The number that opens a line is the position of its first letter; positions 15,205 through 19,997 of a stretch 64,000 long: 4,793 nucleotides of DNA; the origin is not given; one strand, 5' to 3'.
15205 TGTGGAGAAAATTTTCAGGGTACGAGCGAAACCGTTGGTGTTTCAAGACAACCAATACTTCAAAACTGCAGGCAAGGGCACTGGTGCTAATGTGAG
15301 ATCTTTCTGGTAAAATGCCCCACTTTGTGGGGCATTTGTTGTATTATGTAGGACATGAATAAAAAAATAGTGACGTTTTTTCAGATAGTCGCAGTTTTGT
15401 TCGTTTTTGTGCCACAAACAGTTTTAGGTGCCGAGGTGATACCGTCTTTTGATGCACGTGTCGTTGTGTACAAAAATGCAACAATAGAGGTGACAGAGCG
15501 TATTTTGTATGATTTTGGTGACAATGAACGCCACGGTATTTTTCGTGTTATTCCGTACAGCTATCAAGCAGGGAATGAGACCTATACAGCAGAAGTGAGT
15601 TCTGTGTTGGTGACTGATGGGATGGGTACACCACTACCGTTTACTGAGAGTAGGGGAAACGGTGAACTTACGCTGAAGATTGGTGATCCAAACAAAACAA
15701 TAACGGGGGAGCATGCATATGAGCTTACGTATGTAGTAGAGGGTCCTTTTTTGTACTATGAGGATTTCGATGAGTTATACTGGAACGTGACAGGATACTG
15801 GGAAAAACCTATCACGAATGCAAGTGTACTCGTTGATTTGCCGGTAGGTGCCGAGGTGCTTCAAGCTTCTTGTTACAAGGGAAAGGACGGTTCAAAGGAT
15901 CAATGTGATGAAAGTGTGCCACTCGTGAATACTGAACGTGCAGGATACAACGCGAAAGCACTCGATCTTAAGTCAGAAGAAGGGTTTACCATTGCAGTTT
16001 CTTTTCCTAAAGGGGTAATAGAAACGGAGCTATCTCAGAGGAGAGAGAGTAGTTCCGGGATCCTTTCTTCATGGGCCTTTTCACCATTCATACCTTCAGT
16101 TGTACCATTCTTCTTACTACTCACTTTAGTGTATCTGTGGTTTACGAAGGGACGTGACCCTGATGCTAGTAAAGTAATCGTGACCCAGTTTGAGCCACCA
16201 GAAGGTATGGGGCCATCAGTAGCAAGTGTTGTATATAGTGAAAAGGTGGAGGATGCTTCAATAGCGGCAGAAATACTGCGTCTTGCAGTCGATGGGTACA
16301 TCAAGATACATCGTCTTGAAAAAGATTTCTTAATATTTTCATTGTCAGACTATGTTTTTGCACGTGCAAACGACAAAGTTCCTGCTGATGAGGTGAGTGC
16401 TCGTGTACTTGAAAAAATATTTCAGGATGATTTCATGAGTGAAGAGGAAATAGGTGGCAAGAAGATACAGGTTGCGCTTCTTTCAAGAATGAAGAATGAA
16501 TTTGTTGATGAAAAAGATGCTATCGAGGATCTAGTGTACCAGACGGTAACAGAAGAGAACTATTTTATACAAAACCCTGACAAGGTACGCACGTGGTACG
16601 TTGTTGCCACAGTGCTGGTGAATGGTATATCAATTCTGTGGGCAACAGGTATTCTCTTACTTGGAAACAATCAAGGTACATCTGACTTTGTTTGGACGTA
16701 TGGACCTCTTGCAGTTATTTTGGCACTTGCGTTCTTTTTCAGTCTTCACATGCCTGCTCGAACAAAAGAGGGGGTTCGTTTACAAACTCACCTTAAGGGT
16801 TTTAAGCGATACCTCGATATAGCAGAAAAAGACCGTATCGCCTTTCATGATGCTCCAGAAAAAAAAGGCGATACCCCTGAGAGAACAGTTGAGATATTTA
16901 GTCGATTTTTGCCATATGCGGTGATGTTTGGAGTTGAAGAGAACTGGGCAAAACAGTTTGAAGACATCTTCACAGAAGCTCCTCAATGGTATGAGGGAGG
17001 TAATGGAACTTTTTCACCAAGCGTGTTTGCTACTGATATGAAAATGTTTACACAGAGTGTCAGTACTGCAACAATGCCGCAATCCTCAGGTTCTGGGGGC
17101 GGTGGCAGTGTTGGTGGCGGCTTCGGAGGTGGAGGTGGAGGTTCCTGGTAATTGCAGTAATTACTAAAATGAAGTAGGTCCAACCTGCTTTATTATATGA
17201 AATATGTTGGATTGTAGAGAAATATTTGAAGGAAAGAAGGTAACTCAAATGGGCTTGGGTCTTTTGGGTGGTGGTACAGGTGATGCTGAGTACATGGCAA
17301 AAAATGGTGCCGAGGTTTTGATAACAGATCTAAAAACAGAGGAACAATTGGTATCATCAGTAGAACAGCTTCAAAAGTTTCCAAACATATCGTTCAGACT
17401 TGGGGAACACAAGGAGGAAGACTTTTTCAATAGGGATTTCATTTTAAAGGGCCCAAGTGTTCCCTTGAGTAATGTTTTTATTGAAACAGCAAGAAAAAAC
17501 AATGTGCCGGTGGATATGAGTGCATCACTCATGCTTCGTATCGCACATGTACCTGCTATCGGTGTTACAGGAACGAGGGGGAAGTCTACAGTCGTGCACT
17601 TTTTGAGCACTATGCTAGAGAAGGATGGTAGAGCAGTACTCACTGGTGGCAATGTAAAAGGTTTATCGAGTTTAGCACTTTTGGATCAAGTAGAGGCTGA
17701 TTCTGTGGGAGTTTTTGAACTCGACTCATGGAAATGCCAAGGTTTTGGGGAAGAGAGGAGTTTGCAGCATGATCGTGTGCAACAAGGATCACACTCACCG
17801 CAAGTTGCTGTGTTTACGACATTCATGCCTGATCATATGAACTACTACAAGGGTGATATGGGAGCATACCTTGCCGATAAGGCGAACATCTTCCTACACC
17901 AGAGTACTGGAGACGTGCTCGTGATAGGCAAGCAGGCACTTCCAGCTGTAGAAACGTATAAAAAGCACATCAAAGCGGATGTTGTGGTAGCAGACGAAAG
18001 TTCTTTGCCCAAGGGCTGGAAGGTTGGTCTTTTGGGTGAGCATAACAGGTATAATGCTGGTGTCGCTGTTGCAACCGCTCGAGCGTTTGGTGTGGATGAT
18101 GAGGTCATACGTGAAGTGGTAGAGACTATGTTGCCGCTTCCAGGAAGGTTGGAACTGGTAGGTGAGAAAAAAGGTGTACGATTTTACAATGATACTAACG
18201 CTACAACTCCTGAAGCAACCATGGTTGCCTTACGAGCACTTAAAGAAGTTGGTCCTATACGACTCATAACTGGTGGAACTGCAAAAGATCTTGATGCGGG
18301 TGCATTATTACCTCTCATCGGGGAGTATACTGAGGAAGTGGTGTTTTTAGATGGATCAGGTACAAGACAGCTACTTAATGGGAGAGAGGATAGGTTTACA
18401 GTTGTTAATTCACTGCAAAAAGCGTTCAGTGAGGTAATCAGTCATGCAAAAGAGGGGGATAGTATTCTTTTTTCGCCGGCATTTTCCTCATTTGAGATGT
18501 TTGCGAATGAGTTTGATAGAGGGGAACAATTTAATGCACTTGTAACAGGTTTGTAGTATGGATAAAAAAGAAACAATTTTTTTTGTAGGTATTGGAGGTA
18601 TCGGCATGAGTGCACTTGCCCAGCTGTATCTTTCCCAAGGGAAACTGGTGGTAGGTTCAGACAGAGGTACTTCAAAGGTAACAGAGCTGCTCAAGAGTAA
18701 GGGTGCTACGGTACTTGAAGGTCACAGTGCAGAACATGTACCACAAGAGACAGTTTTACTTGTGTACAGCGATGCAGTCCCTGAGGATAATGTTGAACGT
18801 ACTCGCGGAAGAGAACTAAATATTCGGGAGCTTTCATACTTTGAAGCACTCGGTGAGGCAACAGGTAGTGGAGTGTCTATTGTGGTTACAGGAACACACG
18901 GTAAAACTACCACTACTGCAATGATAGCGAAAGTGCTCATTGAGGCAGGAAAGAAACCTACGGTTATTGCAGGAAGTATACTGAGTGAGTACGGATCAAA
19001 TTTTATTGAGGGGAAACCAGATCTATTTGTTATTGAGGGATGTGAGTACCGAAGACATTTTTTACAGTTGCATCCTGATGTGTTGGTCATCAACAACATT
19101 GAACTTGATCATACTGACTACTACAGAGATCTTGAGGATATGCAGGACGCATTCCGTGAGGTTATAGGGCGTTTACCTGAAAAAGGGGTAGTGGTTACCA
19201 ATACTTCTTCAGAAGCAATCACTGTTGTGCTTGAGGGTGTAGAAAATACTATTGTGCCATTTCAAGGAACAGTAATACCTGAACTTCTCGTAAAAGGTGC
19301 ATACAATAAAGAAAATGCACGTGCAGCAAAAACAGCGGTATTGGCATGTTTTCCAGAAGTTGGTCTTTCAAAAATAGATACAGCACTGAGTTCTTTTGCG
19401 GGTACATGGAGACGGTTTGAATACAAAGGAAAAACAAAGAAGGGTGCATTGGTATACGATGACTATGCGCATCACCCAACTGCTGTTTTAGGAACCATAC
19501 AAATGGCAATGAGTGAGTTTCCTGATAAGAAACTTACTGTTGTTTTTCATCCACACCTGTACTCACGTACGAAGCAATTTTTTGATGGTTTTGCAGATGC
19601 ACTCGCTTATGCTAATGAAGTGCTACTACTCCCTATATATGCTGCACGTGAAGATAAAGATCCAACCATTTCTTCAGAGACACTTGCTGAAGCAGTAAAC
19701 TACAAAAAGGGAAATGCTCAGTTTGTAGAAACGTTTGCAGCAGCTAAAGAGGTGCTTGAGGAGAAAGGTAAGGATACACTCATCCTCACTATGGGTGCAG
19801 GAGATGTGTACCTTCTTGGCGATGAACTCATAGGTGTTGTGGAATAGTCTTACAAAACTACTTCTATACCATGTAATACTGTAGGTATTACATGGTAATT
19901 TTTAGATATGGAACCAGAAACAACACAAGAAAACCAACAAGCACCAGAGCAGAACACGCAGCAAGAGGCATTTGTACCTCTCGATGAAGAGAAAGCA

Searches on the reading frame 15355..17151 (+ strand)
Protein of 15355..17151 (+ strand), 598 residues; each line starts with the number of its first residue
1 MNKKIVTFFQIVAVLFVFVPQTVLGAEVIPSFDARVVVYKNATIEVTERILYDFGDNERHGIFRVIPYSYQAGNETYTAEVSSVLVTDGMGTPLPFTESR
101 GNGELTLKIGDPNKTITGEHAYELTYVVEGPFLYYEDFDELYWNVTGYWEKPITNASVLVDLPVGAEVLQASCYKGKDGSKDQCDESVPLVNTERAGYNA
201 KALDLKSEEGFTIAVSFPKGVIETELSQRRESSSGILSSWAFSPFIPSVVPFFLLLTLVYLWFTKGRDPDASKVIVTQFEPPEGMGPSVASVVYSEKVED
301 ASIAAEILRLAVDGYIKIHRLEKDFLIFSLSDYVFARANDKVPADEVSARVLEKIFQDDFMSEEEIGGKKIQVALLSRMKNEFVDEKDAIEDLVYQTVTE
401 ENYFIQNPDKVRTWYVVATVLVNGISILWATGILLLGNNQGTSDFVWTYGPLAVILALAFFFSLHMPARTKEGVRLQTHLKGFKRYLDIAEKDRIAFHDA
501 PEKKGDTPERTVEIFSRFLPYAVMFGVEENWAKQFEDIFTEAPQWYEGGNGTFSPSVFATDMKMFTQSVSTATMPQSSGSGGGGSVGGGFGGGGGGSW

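Call 7: search_protein_families(library=pfam, proteins=[window:15355-17151:+], max_evalue=0.001)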
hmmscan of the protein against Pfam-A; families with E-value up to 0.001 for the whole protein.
window:15355-17151:+ (598 aa): 2 families
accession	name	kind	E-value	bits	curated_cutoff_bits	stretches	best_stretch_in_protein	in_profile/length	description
PF20990.2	DUF2207_C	-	5.5e-38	131.5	33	1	279-535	6-247/247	Predicted membrane protein (DUF2207) C-terminal domain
PF09972.14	DUF2207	-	1.2e-24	87.9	24.4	1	29-181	2-144/172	Predicted membrane protein (DUF2207) N-terminal domain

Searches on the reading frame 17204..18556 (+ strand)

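Call 7: search_protein_families(library=pfam, proteins=[window:17204-18556:+], max_evalue=0.001)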
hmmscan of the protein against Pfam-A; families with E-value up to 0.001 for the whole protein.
window:17204-18556:+ (450 aa): 3 families
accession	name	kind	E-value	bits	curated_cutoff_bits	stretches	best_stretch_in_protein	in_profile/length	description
PF08245.18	Mur_ligase_M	-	4.3e-16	59.9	24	1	121-244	1-124/200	Mur ligase middle domain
PF02875.26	Mur_ligase_C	-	4.4e-11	44.2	28.4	1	314-426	1-126/127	Mur ligase, glutamate ligase domain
PF21799.2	MurD-like_N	-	8.6e-06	26.4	27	1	12-103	2-86/88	Mur ligase MurD-like, N-terminal domain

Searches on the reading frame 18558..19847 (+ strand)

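Call 7: search_protein_families(library=pfam, proteins=[window:18558-19847:+], max_evalue=0.001)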
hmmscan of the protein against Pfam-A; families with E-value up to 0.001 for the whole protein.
window:18558-19847:+ (429 aa): 3 families
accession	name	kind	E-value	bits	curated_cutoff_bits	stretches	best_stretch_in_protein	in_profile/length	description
PF02875.26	Mur_ligase_C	-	1.9e-18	68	28.4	1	285-415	1-127/127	Mur ligase, glutamate ligase domain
PF01225.30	Mur_ligase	-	2.2e-17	63.6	21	1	7-101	2-90/95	Mur ligase family, catalytic domain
PF08245.18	Mur_ligase_M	-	1.3e-16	61.6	24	1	110-230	1-137/200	Mur ligase middle domain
